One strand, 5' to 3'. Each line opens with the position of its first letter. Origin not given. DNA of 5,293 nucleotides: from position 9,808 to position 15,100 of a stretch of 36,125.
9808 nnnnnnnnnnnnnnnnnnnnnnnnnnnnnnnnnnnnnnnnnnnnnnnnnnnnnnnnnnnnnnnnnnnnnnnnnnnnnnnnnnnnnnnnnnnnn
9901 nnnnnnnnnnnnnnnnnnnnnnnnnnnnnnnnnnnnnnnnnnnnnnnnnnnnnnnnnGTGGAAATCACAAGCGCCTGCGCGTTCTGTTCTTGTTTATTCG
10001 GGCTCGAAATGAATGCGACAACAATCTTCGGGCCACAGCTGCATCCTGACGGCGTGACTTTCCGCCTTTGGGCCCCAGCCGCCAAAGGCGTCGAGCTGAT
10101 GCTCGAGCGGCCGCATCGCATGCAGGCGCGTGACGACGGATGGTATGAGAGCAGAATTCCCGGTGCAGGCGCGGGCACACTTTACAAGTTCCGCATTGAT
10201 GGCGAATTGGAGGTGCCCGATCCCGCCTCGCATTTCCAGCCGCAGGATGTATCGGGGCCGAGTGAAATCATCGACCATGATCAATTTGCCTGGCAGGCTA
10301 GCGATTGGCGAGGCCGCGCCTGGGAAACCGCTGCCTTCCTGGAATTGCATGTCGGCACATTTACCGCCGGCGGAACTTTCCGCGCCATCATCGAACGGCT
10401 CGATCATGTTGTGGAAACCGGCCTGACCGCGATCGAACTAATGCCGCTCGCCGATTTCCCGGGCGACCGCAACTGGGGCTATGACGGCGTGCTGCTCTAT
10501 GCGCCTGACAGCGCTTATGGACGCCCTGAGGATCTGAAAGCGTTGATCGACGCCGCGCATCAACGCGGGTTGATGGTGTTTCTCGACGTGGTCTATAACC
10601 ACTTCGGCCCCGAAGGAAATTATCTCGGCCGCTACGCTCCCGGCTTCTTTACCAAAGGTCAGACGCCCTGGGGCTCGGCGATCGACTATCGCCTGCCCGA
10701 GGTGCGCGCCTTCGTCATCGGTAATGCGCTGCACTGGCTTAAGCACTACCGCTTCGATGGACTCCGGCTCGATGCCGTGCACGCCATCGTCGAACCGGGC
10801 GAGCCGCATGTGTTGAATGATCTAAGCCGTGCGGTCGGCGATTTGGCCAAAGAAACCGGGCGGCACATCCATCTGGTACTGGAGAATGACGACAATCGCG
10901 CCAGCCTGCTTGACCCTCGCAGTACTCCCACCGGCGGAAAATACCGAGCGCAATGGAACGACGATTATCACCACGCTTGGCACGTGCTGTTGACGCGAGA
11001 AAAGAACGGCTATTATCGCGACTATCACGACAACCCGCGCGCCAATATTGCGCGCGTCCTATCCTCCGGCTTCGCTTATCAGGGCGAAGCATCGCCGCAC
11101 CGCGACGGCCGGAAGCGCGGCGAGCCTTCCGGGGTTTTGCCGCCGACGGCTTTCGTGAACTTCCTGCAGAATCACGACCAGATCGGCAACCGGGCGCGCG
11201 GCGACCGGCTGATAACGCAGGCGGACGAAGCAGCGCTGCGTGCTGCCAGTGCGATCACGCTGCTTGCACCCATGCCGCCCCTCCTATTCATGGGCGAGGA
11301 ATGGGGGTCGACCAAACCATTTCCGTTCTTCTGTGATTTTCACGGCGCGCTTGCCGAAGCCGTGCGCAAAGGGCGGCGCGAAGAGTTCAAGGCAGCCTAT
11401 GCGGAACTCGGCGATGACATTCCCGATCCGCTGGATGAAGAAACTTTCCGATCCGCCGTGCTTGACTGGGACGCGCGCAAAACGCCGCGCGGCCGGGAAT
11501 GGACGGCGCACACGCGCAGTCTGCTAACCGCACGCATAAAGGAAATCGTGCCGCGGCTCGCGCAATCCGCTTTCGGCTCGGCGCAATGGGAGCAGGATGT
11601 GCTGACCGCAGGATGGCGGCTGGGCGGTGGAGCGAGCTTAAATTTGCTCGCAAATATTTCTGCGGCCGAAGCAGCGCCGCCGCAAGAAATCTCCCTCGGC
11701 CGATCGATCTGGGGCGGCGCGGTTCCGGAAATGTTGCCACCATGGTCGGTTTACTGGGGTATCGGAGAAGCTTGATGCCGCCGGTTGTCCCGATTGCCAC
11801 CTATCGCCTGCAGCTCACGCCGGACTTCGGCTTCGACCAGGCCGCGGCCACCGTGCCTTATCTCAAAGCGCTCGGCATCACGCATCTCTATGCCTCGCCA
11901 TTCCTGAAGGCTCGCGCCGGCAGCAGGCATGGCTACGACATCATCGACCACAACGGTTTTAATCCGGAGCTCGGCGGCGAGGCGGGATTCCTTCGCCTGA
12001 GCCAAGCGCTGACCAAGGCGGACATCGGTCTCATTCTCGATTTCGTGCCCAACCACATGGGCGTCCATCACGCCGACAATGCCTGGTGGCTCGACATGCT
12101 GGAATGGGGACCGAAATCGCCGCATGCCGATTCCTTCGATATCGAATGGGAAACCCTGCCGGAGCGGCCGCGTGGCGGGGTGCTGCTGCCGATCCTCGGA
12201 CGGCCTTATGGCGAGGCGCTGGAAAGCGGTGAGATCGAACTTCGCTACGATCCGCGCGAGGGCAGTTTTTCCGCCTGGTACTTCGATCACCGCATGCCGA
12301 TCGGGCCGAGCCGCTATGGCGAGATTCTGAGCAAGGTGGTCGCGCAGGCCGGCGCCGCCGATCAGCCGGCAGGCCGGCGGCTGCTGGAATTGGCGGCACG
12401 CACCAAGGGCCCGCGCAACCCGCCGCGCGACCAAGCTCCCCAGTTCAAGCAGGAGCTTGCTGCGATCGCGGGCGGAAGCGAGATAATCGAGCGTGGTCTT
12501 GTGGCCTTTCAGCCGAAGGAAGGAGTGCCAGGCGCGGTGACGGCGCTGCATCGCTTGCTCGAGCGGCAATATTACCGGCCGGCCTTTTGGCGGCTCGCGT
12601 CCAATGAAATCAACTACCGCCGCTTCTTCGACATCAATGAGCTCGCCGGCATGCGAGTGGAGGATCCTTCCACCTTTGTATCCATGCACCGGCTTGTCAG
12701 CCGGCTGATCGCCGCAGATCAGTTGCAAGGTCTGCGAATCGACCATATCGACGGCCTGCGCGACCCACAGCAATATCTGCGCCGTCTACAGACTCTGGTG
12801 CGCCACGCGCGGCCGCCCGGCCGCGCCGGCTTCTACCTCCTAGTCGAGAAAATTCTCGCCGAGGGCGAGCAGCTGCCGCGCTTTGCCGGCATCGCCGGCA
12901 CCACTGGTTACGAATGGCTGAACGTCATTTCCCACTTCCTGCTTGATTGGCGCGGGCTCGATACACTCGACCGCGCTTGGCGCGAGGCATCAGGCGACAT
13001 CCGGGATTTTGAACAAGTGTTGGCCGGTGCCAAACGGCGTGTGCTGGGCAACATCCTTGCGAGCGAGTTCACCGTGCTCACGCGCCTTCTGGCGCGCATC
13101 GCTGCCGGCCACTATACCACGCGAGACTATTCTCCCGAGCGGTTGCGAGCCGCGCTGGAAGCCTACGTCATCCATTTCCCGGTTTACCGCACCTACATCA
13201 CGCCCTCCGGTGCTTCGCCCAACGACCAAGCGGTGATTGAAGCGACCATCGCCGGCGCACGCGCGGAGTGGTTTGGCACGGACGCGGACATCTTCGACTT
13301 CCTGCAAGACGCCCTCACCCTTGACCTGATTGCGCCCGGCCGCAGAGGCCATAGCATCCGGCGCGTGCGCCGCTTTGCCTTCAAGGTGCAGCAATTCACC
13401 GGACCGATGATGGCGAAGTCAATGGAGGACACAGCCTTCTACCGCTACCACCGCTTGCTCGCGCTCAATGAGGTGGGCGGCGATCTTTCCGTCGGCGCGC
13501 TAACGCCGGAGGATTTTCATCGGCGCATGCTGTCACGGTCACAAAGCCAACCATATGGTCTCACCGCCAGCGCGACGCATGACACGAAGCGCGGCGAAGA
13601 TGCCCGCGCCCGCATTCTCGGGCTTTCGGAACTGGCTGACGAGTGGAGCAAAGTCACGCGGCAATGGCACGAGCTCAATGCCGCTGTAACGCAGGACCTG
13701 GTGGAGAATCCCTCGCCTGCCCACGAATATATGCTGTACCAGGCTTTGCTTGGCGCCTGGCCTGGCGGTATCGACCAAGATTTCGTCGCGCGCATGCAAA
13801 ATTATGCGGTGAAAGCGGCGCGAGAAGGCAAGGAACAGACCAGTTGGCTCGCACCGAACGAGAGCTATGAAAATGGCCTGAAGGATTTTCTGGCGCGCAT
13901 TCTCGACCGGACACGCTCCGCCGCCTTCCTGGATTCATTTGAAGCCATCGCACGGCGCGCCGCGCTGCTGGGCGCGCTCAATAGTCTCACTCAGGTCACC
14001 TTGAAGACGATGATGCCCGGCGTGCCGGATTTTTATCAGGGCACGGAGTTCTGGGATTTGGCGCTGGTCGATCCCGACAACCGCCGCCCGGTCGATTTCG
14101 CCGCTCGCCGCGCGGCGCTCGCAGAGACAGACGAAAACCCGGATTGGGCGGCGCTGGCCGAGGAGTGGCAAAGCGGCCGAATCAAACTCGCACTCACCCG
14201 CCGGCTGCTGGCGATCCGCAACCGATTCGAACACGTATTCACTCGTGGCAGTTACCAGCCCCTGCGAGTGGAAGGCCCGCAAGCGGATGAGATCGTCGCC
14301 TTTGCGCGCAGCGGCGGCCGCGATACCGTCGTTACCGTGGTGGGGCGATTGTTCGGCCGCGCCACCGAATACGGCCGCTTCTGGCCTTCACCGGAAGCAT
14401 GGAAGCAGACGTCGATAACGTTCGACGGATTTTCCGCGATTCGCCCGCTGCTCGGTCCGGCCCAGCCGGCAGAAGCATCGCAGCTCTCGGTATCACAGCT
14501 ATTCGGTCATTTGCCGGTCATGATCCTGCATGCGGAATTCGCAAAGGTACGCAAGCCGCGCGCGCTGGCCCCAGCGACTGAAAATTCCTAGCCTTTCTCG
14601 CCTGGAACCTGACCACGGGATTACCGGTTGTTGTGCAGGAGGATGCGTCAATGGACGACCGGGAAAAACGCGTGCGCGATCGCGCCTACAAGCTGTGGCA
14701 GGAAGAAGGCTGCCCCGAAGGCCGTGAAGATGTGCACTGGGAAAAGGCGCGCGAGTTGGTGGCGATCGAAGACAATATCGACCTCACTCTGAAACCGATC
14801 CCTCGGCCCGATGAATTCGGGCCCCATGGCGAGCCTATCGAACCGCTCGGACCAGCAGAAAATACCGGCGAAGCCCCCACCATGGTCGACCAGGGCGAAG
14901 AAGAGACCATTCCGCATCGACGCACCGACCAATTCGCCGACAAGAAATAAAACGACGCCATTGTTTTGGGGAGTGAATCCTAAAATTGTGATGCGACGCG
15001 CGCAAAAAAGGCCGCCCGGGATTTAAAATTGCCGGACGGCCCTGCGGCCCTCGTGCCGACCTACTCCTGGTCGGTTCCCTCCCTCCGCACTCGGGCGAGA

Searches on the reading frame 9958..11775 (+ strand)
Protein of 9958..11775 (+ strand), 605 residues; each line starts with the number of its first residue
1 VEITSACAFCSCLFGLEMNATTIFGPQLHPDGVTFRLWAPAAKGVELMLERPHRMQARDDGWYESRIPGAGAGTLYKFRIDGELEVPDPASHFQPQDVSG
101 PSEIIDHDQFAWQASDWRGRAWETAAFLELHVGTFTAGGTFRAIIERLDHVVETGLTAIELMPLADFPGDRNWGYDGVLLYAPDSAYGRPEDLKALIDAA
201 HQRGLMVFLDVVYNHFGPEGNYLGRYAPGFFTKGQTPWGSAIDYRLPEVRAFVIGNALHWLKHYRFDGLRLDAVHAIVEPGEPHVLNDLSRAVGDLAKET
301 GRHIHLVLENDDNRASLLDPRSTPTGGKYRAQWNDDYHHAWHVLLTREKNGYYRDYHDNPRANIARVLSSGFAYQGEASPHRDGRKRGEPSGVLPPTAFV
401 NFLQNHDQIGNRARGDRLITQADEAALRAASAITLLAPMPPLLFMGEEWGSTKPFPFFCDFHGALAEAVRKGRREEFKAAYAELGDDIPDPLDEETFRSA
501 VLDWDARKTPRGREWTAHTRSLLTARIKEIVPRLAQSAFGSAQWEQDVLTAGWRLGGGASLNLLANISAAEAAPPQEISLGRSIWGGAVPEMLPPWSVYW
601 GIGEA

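Call 7: search_protein_families(library=pfam, proteins=[window:9958-11775:+], max_evalue=0.0001)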
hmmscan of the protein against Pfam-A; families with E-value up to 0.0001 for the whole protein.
window:9958-11775:+ (605 aa): 3 families
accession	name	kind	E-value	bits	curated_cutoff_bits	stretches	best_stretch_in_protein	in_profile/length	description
PF00128.31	Alpha-amylase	-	1.6e-20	74.2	22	1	138-222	15-98/446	Alpha amylase, catalytic domain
PF11941.14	DUF3459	-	3.3e-09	37.5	22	1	519-600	2-89/90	Domain of unknown function (DUF3459)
PF02922.24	CBM_48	-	5.6e-09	36.7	22.4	1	24-83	2-71/83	Carbohydrate-binding module 48 (Isoamylase N-terminal domain)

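Call 31: find_related_loci(query=window:9958-11775:+, collection=metagenome_contigs, flank=10000)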
Query window:9958-11775:+ (605 aa) in metagenome_contigs; peptide patterns used: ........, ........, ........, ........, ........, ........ (x = any residue, [..] = any of these).
600 stretches matched a pattern (row limit reached: there are more); 572 encode a relative of the query (tblastn E <= 1e-3); the best 80 are kept; 80 distinct loci.
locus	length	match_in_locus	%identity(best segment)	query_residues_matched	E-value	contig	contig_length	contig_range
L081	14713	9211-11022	72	1-604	0e+0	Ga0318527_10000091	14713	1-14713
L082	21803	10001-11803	73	6-604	0e+0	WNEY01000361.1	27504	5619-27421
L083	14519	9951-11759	71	2-604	0e+0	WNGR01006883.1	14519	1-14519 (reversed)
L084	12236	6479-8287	71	2-604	0e+0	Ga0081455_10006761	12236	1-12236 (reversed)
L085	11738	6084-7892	71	2-604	0e+0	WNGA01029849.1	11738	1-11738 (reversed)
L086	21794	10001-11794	70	6-603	0e+0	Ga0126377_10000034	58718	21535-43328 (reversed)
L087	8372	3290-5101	70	1-604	0e+0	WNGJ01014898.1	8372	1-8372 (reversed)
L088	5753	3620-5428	71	2-604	0e+0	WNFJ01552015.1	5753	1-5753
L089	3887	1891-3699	71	2-604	0e+0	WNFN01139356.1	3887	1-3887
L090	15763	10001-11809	71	2-604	0e+0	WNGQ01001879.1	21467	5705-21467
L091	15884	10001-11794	70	6-603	0e+0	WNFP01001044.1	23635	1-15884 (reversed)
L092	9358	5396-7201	70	1-603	0e+0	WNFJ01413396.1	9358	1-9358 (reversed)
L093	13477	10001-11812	71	1-604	0e+0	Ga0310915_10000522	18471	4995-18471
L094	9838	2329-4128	71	4-603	0e+0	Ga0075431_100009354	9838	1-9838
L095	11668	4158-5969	70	1-604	0e+0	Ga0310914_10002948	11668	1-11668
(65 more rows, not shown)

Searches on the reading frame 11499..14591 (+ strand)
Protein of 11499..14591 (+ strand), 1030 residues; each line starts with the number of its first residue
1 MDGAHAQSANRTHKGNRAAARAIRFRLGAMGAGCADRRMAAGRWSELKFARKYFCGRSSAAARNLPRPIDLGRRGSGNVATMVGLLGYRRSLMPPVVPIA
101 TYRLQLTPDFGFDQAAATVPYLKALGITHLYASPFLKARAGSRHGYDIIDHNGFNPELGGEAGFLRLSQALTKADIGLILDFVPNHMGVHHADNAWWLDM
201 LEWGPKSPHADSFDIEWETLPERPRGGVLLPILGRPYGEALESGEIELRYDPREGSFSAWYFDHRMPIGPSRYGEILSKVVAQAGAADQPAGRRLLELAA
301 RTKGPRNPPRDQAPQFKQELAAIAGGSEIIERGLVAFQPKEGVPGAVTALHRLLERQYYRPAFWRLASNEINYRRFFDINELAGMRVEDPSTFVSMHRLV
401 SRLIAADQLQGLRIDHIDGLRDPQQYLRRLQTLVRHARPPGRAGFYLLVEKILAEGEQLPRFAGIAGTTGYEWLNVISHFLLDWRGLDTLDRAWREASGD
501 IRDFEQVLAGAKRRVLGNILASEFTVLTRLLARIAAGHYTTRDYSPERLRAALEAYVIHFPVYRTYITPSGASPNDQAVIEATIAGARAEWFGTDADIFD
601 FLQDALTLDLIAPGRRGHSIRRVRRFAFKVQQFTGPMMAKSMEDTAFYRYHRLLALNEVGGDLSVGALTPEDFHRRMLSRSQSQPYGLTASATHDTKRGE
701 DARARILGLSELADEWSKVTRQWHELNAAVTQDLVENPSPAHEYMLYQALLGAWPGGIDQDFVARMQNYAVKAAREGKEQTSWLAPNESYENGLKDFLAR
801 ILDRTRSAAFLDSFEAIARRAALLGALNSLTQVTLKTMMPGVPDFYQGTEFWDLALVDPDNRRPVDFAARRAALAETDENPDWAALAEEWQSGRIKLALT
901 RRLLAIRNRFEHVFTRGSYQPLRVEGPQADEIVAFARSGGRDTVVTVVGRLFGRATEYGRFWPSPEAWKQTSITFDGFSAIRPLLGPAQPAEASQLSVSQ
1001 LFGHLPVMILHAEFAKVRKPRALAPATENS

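Call 7: search_protein_families(library=pfam, proteins=[window:11499-14591:+], max_evalue=0.0001)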
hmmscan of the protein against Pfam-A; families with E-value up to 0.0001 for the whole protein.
window:11499-14591:+ (1030 aa): 1 family
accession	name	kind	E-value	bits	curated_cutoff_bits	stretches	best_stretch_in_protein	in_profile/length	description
PF00128.31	Alpha-amylase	-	5.6e-17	62.6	22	1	119-192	25-97/446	Alpha amylase, catalytic domain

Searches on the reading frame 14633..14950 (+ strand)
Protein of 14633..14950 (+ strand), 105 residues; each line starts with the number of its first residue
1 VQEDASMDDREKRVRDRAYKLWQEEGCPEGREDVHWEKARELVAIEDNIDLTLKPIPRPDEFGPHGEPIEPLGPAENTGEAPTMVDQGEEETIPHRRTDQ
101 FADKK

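Call 7: search_protein_families(library=pfam, proteins=[window:14633-14950:+], max_evalue=0.0001)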
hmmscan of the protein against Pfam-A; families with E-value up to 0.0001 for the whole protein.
window:14633-14950:+ (105 aa): 1 family
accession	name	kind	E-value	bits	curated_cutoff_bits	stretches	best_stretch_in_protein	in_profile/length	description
PF11154.13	DUF2934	-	5.9e-14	51.9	22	1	9-44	1-36/37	Protein of unknown function (DUF2934)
